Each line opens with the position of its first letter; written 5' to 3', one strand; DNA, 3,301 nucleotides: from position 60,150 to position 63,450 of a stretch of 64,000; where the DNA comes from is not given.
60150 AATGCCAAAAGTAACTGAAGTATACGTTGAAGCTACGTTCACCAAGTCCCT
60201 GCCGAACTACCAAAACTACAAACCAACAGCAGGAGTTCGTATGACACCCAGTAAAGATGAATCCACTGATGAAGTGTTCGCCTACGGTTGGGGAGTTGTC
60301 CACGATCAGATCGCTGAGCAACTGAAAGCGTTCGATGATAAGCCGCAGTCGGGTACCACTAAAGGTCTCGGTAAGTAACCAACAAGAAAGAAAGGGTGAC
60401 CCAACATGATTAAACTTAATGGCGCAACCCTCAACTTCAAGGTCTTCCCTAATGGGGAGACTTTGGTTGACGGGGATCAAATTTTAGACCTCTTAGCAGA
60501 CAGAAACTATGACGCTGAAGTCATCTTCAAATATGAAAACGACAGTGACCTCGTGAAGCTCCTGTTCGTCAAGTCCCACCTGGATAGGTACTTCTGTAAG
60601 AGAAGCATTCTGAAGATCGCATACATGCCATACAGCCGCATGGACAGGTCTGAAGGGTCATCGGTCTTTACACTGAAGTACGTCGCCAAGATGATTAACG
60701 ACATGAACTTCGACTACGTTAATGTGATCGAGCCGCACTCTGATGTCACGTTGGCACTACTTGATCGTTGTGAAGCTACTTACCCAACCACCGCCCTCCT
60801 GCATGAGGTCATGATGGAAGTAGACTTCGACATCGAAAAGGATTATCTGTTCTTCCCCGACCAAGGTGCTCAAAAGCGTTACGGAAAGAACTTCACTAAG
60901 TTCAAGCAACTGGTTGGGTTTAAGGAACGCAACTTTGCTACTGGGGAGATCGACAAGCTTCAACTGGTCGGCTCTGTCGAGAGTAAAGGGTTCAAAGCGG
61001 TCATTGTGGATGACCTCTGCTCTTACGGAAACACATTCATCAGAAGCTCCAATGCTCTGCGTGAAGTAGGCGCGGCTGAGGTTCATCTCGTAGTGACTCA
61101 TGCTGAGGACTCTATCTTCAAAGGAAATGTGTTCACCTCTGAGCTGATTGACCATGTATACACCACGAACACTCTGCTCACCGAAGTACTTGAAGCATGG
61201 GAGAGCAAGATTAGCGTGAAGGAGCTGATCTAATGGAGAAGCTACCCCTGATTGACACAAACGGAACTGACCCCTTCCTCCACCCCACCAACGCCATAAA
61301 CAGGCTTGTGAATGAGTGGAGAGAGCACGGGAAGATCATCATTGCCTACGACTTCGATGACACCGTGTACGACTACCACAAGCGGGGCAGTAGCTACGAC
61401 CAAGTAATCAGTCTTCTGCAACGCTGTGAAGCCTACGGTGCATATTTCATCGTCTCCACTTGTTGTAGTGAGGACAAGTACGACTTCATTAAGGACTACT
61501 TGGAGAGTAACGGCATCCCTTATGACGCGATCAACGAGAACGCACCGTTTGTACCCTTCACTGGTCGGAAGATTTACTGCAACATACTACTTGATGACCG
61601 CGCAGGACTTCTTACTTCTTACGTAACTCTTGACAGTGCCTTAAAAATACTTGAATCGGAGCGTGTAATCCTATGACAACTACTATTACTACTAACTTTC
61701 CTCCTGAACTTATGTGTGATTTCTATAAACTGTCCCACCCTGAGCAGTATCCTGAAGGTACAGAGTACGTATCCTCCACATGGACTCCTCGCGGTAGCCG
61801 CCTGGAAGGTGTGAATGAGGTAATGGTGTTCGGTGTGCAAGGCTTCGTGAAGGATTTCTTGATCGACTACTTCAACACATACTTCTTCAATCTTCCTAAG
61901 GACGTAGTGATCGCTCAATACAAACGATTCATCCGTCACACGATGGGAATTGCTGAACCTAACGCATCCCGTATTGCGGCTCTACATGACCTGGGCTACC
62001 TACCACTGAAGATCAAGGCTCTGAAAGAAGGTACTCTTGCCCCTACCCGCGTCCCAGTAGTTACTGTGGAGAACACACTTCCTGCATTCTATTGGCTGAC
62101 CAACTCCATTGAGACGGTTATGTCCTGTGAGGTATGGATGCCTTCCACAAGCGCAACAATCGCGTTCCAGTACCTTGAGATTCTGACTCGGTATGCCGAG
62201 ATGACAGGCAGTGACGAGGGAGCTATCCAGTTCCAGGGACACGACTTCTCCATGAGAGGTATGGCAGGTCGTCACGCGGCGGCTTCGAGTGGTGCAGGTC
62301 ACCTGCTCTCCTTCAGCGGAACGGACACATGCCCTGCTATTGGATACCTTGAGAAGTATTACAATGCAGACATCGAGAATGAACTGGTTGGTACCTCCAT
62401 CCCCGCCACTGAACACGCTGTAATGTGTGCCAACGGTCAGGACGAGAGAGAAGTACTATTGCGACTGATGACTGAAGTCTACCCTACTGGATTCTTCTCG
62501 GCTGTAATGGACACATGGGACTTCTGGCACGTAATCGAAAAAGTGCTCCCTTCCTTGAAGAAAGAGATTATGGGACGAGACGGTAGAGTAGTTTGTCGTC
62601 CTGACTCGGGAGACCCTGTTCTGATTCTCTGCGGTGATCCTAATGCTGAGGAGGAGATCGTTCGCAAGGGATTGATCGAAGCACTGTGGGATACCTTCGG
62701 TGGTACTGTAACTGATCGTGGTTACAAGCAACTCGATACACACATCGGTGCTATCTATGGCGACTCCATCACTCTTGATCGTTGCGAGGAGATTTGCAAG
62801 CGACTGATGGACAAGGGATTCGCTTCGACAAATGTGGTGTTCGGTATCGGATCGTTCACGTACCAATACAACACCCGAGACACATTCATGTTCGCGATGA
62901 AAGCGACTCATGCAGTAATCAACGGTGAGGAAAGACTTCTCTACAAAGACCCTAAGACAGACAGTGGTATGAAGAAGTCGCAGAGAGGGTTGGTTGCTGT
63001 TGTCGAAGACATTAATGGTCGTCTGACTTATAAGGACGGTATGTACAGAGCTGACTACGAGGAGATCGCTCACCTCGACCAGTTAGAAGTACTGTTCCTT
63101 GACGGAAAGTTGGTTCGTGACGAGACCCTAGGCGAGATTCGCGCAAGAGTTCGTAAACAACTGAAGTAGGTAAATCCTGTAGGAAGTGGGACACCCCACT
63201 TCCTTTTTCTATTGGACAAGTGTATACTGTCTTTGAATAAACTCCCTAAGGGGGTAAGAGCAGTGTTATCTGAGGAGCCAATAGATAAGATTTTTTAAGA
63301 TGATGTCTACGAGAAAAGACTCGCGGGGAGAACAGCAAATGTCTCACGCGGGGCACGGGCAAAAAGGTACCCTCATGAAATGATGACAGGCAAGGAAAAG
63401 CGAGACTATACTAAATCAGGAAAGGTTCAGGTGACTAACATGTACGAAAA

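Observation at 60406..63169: Coupled three-gene operon Prs-like kinase / HAD phosphatase / NAMPT-family enzyme: candidate NAD+ reconstitution module against NAD+-depleting immunity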

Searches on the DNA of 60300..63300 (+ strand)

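Call 6: search_dna_similar(query=window:60300-63300:+, collection=phages, mode=near, max_rows=30)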
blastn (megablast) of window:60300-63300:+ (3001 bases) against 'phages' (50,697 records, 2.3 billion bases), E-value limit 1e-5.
No match.
